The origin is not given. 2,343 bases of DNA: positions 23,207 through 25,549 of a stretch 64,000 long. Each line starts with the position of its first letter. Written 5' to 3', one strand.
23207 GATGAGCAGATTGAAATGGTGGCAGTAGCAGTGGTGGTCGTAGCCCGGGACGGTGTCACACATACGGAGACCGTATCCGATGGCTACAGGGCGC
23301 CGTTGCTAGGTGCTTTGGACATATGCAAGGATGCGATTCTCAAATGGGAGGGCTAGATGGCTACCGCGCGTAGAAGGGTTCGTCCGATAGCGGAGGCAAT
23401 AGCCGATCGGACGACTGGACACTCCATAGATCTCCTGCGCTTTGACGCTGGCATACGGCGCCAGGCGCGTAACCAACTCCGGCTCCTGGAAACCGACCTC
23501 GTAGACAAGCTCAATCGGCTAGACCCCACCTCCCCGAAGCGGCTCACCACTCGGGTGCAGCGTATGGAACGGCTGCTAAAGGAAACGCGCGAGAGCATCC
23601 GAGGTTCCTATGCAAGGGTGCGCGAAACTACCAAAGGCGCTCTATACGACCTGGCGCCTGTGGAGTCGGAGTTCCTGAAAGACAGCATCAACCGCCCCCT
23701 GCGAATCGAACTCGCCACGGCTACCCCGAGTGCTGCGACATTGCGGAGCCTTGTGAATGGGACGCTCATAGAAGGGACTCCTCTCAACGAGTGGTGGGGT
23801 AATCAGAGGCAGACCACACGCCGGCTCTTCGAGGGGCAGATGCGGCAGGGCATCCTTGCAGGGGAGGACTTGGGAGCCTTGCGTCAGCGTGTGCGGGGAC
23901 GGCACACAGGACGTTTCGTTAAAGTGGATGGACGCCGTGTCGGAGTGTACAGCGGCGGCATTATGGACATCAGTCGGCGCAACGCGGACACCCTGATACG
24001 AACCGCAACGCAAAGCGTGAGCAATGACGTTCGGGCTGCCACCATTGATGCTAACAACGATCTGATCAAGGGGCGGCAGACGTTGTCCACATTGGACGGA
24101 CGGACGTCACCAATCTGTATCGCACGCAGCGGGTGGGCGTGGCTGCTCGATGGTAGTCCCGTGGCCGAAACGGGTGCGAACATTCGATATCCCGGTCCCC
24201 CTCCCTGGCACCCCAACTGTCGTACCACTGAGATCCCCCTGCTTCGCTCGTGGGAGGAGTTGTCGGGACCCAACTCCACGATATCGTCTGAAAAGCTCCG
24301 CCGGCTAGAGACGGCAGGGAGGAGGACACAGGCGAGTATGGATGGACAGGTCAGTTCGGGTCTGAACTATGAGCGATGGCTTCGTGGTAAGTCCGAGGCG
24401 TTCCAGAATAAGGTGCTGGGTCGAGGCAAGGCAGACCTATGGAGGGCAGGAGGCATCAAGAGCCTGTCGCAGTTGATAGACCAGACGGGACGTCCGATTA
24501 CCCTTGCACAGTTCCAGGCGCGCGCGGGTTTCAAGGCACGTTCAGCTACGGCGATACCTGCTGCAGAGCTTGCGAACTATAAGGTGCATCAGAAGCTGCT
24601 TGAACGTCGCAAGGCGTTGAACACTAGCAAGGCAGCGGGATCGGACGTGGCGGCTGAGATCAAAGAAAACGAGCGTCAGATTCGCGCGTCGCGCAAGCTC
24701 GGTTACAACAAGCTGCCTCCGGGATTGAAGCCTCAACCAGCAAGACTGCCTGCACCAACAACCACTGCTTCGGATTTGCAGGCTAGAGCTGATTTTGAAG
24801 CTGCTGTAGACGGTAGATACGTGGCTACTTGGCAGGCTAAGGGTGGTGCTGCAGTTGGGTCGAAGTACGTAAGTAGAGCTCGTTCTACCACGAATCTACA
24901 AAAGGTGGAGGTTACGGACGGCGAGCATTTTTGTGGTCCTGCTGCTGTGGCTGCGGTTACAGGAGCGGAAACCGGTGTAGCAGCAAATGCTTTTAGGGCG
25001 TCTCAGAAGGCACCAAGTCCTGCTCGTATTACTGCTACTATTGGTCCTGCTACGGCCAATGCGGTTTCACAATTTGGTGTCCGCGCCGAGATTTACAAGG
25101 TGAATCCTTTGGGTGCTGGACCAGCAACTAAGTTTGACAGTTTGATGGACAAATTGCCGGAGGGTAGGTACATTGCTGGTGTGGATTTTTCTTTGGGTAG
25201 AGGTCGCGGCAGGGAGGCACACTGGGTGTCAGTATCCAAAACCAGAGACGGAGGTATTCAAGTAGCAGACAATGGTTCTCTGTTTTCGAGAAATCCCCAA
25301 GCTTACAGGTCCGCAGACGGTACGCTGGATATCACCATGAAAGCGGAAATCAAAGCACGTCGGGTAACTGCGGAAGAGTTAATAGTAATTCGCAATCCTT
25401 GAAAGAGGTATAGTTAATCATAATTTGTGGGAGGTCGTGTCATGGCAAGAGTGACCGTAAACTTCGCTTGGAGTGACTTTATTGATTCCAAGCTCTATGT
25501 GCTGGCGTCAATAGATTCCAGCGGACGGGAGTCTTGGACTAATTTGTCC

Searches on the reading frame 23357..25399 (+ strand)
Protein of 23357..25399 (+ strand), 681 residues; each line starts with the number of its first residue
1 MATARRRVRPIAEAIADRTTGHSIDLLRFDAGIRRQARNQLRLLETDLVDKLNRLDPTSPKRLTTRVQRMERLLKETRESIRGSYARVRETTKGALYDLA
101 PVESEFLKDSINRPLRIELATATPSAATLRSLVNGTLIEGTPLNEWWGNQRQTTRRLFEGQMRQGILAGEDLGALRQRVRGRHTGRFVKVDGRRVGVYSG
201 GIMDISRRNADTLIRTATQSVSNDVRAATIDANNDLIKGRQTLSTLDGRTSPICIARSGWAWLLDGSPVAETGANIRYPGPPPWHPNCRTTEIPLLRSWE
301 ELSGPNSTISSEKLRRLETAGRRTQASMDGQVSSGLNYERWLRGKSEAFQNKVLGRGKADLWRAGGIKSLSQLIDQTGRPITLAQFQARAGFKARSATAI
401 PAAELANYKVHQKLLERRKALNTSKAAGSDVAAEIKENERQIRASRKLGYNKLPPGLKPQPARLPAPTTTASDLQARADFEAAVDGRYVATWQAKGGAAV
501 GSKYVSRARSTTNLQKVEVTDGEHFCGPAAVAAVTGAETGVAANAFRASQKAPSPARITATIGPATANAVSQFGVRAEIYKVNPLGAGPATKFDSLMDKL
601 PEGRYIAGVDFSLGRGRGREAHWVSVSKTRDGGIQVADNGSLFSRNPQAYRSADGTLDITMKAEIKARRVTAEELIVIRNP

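Call 15: search_protein_families(library=pfam, proteins=[window:23357-25399:+], max_evalue=0.001)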
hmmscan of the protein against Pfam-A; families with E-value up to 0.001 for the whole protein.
window:23357-25399:+ (681 aa): 1 family
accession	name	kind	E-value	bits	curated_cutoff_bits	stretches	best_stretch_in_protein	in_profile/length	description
PF04233.19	Phage_Mu_F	-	1.5e-07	32.5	29.6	1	161-291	6-110/112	Phage Mu protein F like protein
